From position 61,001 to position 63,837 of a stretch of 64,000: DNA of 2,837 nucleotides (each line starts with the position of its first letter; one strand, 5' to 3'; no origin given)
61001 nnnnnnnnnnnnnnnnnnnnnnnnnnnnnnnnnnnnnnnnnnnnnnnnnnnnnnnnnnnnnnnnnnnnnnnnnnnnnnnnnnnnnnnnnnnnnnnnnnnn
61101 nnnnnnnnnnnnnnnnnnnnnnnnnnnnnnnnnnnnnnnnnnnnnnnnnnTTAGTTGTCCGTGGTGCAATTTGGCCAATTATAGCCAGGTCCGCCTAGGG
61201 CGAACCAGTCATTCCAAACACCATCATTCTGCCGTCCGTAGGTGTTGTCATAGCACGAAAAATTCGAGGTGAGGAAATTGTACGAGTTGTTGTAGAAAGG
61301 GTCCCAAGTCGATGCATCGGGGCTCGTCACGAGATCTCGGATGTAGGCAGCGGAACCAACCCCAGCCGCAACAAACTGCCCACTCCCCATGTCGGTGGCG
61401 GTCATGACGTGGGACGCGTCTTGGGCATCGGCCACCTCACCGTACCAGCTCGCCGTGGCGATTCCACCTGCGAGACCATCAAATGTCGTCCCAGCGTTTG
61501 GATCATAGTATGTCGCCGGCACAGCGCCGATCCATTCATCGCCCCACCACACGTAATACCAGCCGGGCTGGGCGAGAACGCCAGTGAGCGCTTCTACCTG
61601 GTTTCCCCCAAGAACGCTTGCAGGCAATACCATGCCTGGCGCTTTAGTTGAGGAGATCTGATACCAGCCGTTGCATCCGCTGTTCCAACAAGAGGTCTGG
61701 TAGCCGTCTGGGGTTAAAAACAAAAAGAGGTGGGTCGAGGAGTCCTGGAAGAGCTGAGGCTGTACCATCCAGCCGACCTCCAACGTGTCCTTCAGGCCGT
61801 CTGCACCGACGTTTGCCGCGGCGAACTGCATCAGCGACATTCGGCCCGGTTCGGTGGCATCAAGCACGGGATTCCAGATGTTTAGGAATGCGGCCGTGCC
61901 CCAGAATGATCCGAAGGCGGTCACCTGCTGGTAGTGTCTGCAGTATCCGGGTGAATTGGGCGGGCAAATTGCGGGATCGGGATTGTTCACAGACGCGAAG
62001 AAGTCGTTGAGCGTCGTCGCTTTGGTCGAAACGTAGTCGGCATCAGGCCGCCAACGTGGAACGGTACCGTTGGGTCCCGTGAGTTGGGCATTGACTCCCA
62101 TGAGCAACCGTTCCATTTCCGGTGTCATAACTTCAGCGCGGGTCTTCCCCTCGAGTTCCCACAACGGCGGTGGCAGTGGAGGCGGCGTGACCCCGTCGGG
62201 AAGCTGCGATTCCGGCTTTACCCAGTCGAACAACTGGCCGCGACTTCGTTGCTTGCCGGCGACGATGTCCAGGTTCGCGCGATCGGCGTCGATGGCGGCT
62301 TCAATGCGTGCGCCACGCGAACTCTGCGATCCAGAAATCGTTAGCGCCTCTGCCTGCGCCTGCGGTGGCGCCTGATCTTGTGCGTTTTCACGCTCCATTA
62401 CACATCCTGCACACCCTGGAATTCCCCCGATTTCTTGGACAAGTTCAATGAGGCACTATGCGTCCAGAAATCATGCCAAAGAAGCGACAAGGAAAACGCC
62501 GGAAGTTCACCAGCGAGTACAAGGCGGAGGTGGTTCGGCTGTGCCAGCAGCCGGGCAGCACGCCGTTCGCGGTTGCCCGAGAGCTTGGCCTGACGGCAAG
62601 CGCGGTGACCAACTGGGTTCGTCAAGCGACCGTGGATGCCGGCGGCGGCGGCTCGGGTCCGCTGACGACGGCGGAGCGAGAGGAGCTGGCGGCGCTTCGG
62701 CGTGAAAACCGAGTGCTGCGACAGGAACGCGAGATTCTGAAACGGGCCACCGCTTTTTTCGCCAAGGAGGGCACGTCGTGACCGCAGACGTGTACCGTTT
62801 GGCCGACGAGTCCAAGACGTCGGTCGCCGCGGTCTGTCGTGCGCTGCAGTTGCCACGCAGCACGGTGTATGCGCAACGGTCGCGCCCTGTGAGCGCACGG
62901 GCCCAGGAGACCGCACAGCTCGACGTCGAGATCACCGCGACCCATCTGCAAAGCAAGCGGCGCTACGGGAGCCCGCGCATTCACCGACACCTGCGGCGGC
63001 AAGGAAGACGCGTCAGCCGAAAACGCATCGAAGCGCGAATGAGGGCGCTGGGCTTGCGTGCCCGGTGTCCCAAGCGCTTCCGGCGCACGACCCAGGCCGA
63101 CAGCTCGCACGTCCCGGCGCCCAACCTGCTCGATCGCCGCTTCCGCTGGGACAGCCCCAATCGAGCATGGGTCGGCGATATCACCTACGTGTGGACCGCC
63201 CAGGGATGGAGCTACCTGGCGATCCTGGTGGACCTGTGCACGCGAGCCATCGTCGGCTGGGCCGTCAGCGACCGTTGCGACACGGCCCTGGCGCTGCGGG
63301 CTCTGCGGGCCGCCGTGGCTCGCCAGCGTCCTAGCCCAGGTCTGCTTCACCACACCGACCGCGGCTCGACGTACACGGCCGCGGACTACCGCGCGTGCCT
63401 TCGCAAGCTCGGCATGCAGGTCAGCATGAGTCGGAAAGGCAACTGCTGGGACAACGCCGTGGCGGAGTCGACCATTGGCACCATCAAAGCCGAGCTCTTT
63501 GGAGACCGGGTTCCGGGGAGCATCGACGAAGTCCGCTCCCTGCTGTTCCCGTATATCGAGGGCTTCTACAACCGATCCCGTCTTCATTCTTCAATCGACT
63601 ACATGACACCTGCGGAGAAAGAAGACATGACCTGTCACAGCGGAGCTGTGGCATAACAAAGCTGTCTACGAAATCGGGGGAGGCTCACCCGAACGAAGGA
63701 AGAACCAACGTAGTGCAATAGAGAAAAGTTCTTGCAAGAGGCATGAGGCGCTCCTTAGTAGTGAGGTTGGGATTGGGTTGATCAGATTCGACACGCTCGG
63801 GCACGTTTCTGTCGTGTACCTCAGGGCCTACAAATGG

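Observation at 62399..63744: IS3 insertion splits off the signal peptide of a neprosin-domain gene; removing IS and one TSD copy restores a 439-codon ORF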

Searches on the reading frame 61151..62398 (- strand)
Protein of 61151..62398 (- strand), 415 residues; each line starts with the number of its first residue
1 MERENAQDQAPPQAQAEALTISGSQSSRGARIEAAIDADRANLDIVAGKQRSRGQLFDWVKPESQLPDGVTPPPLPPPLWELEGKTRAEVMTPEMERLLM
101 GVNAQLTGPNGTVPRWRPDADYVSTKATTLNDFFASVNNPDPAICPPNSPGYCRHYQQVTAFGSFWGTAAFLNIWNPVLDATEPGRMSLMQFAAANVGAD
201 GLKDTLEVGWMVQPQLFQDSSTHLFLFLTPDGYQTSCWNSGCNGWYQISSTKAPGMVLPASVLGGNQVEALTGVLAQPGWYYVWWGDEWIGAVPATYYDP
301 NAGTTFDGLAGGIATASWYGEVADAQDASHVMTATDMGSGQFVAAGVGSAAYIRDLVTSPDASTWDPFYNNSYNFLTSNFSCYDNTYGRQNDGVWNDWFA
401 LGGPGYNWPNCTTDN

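Call 3: search_protein_families(library=pfam, proteins=[window:61151-62398:-], max_evalue=0.01)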
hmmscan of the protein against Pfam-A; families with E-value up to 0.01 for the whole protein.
window:61151-62398:- (415 aa): 1 family
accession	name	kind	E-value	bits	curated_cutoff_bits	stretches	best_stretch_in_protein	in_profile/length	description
PF03080.22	Neprosin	-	3.7e-32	111.9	22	1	186-404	3-214/214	Neprosin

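Call 13: search_solved_structures(query=window:61151-62398:-, max_evalue=0.01, show_alignments=1)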
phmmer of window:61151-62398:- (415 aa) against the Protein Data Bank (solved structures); distinct sequences matched with E-value up to 0.01: 3.
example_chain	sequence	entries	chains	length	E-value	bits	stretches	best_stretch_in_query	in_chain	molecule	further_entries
9qr8_A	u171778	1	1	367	1.4e-23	87.2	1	145-405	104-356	Protein neprosin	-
7zu8_A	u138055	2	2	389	2.8e-23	86.1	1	145-405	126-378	Glutamyl endopeptidase Neprosin | C-terminal peptidase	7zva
7zvb_A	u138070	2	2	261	5.3e-23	85.2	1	163-405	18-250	C-terminal peptidase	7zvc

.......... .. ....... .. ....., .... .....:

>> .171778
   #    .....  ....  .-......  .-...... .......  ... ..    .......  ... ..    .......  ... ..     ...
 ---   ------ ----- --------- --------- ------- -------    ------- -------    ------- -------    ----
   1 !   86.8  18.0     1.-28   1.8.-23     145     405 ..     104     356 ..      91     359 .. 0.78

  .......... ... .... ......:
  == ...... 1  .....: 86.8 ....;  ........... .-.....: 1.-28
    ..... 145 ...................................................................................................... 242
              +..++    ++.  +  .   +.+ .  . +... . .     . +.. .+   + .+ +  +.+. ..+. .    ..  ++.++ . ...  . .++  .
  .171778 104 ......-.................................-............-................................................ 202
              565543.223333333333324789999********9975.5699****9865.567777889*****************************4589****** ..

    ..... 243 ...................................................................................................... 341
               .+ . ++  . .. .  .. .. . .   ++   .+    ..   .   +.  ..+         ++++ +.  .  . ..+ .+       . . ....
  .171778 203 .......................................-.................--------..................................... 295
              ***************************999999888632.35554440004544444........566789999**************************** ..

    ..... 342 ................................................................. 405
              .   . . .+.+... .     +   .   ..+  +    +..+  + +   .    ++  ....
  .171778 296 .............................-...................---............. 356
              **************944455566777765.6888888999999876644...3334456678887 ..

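Call 31: search_protein_families(library=ncbifam, proteins=[window:61151-62398:-], max_evalue=0.001)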
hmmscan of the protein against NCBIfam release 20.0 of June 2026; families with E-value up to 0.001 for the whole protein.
window:61151-62398:- (415 aa): 0 families

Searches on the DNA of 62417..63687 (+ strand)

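Call 40: search_dna_similar(query=window:62417-63687:+, collection=plasmids, mode=distant, max_rows=8)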
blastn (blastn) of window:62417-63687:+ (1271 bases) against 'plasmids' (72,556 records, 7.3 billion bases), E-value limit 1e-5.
Records with a match: 65; places in all: 123; records where one place covers at least 80% of the query: 0.
Best place of each record, by identity: 80-90% 4; 60-80% 61.
By first word of the organism name: Roseomonas 23; Methylobacterium 5; Microvirga 5; Sandaracinus 2; Lichenicola 2; Pseudomonas 2; Afipia 2; Streptomyces 2; Kozakia 2; Phenylobacterium 1; and 19 more.
By predicted mobility (MOB-suite, as given by PLSDB): non-mobilizable 46; mobilizable 10; conjugative 9.
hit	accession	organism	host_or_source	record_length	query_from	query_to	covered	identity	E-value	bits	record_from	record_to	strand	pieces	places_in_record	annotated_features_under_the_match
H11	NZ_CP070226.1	Sandaracinus amylolyticus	soil sample,soil sample collection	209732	700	1159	36%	67.5%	5e-24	120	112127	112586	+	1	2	none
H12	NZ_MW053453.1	Sandaracinus sp.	-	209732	700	1159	36%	67.5%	5e-24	120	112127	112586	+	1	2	hypothetical protein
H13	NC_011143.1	Phenylobacterium zucineum HLK1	-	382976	752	1155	32%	65.9%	5e-12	82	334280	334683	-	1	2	IS3 family transposase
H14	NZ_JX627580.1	Methylobacterium oryzae CBMB20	-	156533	279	949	29%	69.4%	5e-12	152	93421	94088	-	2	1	IS3 family transposase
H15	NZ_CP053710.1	Lichenicola cladoniae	Cladonia borealis,cell culture,lichen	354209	667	1041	30%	65.9%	2e-9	73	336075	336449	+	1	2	none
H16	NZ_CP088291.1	Bradyrhizobium septentrionale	Glycine max cv. AC Glengarry,Cell ...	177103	701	1041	27%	67.3%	2e-9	73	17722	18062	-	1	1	IS3 family transposase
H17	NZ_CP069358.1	Microvirga sp. VF16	Vachellia farnesiana,Cell culture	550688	279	891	23%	71.9%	1e-7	130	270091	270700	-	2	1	IS3 family transposase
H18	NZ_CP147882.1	Roseomonas mucosa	cell culture,Styx glacier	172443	545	847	24%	67.9%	3e-14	89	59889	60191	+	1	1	none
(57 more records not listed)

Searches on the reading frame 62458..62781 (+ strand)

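Call 3: search_protein_families(library=pfam, proteins=[window:62458-62781:+], max_evalue=0.01)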
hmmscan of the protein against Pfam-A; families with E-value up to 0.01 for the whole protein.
window:62458-62781:+ (107 aa): 6 families
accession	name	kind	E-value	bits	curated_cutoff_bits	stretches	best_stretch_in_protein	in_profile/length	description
PF01527.26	HTH_Tnp_1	-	2.7e-12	47.2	24.1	1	12-90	2-73/75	Transposase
PF13565.12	HTH_32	-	4.7e-05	24.3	33.7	1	6-43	18-56/73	Homeodomain-like domain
PF13384.12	HTH_23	-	0.00024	21.3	24.6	1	22-56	7-40/50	Homeodomain-like domain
PF13542.12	HTH_Tnp_ISL3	-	0.0005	19.9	27.4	1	13-56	8-49/51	Helix-turn-helix domain of transposase family ISL3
PF15943.11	YdaS_toxin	-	0.0015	18.7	30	1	29-61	5-37/65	Bacterial toxin YdaS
PF13551.12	HTH_29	-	0.0047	17.4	28.1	0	22-56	1-35/64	Winged helix-turn helix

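Call 31: search_protein_families(library=ncbifam, proteins=[window:62458-62781:+], max_evalue=0.001)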
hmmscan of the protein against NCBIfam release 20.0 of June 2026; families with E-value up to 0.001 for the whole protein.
window:62458-62781:+ (107 aa): 3 families
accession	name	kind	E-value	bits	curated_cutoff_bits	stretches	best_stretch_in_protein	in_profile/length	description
NF033516.0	transpos_IS3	equivalog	1.1e-11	44.6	160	1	20-101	1-85/369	IS3 family transposase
NF047595.1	IS66_ISRel24_TnpA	equivalog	7e-11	42.7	74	1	13-68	1-50/113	IS66-like element accessory protein TnpA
NF038385.1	IS66_access_TnpA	equivalog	0.00013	21.6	150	1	8-56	80-128/190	IS66-like element accessory protein TnpA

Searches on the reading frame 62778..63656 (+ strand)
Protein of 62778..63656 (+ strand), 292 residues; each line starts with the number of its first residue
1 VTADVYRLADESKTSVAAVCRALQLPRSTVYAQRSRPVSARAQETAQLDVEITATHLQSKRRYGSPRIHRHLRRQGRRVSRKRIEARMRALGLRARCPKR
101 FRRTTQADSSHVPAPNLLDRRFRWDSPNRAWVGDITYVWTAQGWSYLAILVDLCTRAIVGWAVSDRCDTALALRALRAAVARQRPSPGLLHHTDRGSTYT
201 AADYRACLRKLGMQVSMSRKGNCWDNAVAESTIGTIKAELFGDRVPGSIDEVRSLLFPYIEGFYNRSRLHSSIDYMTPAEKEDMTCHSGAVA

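Call 3: search_protein_families(library=pfam, proteins=[window:62778-63656:+], max_evalue=0.01)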
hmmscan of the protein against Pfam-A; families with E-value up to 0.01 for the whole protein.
window:62778-63656:+ (292 aa): 5 families
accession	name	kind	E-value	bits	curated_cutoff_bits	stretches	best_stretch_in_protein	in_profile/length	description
PF00665.32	rve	-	7.8e-28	97.2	32.6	1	126-223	3-102/102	Integrase core domain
PF13276.12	HTH_21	-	3e-15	56.6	28.1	1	47-101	6-60/60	HTH-like domain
PF13683.12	rve_3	-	4.7e-11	42.7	26.5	1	212-278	2-67/67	Integrase core domain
PF13610.12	DDE_Tnp_IS240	-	1.1e-05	26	27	1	130-240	3-110/139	DDE domain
PF13333.12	rve_2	-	3.2e-05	24.4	22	1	230-284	1-54/56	Integrase core domain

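Call 31: search_protein_families(library=ncbifam, proteins=[window:62778-63656:+], max_evalue=0.001)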
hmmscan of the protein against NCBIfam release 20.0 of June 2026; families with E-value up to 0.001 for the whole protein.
window:62778-63656:+ (292 aa): 4 families
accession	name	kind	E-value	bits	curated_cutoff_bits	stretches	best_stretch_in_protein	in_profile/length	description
NF033516.0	transpos_IS3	equivalog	2.3e-96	323.3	160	1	7-281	92-368/369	IS3 family transposase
NF033577.2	transpos_IS481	equivalog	3.6e-27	95.6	224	1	8-280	8-282/284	IS481 family transposase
NF006918.0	PRK09409.1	subfamily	6.4e-06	26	597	1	39-280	41-283/301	IS2 transposase TnpB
NF033546.1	transpos_IS21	equivalog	2.2e-05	24.1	160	0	198-255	199-258/294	IS21 family transposase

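Call 39: search_dna_similar(query=window:62778-63656:+, collection=plasmids, mode=protein, max_rows=10)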
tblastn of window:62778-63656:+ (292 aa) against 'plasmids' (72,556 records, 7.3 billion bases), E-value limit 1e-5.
The search stops at 5000 records and this limit was reached: more records match than are counted here, and every count below describes the 5000 best-scoring records only.
Records with a match: at least 5000; places in all: 17070; records where one place covers at least 80% of the query: 4900.
Best place of each record, by identity: <60% 5000.
By first word of the organism name: Escherichia 1536; Klebsiella 626; Acinetobacter 324; Enterococcus 320; Enterobacter 204; Salmonella 169; Citrobacter 158; Shigella 156; Piscirickettsia 111; Lactococcus 106; and 181 more.
By predicted mobility (MOB-suite, as given by PLSDB): conjugative 2185; non-mobilizable 1466; mobilizable 1349.
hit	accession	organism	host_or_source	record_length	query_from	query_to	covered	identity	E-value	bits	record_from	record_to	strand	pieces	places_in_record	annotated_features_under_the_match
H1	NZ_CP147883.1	Roseomonas mucosa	-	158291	16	281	91%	53.4%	1e-67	235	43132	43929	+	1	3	IS3 family transposase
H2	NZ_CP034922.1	Roseomonas mucosa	Homo sapiens,tissue sample,Clinical, ...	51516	16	281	91%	53.0%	5e-68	236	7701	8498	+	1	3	none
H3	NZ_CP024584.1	Roseomonas sp. FDAARGOS_362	Homo sapiens,peripheral Blood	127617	16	281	91%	53.0%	5e-68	236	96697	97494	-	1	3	none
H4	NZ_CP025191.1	Roseomonas mucosa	Homo sapiens,clinical, human skin, ...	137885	16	281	91%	53.0%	7e-68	235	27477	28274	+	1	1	IS3 family transposase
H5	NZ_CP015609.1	Bacillus safensis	Purified bacterial strains from deep ...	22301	16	281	91%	53.0%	8e-68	235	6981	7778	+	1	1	record has no annotation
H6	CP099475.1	Roseomonas mucosa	Human skin,single cell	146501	16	281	91%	53.0%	1e-67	235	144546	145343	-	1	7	IS3 family transposase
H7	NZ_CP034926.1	Roseomonas mucosa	Homo sapiens,tissue sample,Clinical, ...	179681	16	281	91%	53.0%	1e-67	235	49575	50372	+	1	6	IS3 family transposase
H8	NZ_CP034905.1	Roseomonas mucosa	Homo sapiens,tissue sample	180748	16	281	91%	53.0%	1e-67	235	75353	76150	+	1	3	IS3 family transposase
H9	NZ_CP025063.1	Roseomonas mucosa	Homo sapiens,Clinical, healthy, human ...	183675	16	281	91%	53.0%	1e-67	235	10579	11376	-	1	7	IS3 family transposase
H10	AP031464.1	Roseomonas mucosa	Homo sapiens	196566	16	281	91%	53.0%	1e-67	235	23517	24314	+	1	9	hypothetical protein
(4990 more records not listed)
